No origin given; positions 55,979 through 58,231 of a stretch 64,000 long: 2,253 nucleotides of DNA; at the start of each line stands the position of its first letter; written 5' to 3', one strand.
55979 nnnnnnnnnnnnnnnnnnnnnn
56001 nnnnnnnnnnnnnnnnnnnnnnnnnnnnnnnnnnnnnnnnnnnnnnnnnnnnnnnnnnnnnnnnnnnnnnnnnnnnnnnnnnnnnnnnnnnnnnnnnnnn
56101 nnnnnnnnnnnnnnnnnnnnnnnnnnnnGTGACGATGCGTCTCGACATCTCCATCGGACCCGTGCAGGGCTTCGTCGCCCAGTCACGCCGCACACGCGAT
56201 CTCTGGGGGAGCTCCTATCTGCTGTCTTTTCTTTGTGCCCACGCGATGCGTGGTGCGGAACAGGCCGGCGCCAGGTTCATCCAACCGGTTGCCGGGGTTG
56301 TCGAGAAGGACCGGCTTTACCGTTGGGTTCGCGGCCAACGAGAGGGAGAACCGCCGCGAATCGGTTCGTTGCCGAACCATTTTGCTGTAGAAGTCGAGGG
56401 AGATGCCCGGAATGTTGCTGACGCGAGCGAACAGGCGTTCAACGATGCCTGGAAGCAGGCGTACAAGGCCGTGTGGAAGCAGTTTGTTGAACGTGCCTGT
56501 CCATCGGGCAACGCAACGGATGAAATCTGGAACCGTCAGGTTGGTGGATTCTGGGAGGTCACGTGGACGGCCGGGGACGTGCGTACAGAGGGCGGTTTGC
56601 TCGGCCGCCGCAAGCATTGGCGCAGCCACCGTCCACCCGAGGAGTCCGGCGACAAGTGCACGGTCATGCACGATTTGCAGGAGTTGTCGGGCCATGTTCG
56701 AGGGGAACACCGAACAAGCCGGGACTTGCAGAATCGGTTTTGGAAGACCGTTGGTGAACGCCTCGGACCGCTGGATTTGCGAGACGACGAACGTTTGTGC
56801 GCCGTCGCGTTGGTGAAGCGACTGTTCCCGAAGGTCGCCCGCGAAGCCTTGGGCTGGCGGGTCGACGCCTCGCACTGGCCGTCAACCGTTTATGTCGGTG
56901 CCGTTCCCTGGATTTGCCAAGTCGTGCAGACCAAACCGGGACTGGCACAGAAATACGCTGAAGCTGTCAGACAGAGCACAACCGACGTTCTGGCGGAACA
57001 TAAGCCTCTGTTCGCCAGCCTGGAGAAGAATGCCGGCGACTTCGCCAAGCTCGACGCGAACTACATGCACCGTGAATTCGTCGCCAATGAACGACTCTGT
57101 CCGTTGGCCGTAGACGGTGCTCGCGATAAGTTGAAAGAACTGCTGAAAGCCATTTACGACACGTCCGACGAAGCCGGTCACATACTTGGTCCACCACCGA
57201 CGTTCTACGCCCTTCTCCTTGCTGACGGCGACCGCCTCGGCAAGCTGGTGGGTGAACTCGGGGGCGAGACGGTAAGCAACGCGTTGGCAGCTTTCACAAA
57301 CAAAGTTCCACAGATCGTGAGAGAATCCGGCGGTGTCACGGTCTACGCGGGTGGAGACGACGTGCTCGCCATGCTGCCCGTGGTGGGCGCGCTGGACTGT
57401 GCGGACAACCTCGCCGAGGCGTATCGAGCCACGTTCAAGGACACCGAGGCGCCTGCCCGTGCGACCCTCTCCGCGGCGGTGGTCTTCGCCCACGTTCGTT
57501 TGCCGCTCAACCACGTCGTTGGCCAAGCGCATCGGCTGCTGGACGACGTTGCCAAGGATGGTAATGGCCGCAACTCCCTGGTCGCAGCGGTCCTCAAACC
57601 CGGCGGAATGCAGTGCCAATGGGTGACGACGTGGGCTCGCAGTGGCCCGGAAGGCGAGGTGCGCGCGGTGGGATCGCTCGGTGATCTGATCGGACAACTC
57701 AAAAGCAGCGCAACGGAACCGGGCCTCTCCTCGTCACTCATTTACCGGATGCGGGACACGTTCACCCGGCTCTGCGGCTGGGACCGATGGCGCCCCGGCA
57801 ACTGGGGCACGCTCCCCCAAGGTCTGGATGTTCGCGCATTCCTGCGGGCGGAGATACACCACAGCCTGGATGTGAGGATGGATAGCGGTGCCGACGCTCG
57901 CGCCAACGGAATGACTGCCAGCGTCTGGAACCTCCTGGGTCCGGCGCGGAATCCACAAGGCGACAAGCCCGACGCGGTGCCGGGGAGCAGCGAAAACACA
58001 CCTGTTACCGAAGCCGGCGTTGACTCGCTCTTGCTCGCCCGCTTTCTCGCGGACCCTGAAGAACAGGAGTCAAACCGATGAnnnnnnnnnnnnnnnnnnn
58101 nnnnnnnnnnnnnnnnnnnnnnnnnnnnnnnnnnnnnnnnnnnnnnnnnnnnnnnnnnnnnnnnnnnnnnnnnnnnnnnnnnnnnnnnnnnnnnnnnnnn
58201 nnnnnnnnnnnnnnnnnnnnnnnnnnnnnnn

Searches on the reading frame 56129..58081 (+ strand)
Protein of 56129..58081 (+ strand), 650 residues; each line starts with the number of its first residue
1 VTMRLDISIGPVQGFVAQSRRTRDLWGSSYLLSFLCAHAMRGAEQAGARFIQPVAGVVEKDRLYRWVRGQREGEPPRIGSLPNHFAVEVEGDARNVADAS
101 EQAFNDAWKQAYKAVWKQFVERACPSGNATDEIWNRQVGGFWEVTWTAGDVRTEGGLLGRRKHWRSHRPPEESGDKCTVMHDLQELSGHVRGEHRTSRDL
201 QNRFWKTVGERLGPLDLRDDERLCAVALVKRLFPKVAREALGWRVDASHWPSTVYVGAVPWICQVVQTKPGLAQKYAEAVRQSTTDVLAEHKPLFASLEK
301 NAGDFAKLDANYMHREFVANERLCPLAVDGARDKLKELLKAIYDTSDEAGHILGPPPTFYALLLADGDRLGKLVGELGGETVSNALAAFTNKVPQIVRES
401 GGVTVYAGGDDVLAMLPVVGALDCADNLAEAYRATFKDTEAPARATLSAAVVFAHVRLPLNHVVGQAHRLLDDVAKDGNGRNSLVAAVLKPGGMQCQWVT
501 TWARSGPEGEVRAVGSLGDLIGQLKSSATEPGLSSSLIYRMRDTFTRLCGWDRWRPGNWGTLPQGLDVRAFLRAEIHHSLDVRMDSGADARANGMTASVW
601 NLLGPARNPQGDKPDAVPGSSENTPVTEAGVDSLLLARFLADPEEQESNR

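Call 72: search_protein_families(library=pfam, proteins=[window:56129-58081:+], max_evalue=0.00001)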
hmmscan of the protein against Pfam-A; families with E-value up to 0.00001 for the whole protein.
window:56129-58081:+ (650 aa): 2 families
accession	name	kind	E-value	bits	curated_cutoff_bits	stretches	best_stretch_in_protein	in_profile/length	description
PF22335.1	Cas10-Cmr2_palm2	-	3.9e-31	108.3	27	1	359-484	1-132/133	Cas10/Cmr2, second palm domain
PF12469.13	Cmr2_N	-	1.3e-17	64.3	25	1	6-112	3-110/111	CRISPR-associated protein Cmr2, N-terminal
